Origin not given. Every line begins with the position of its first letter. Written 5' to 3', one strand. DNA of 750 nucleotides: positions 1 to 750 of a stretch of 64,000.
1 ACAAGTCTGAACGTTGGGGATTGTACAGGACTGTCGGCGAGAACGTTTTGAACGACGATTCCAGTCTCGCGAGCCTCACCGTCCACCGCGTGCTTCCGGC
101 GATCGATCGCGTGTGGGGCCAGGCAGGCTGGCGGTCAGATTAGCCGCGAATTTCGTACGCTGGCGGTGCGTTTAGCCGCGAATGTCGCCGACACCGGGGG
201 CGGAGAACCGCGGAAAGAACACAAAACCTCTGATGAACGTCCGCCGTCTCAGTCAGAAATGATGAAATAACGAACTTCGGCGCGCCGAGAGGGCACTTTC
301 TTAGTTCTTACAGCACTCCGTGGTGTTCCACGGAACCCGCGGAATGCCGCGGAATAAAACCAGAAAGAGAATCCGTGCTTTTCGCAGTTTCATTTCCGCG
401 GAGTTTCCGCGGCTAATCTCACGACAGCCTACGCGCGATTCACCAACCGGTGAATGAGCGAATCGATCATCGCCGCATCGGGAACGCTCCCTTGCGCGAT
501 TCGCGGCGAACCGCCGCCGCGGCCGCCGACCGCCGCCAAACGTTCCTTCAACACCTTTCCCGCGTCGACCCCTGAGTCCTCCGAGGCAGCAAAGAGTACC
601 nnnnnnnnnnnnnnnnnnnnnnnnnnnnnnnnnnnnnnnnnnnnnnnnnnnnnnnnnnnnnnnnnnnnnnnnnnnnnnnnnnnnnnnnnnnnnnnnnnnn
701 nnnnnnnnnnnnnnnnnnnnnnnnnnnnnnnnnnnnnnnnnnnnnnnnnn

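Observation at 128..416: Second repeat island of the same family, with 32-bp tandem units and opposed motif orientation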

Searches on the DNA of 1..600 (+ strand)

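Call 63: search_rna_families(source=window, start=1, end=600, threshold=evalue, max_evalue=1)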
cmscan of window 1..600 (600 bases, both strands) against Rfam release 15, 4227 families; matches with E-value up to 1: 0.
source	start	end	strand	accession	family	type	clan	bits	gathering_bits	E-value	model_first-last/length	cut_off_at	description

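Call 65: search_dna_similar(query=window:100-440:+, collection=plasmids, mode=distant, max_evalue=0.01)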
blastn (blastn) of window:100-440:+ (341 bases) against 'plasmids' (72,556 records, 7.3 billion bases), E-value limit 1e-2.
No match.
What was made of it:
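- Tried and rejected: Plasmid database, distant mode (call 65).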
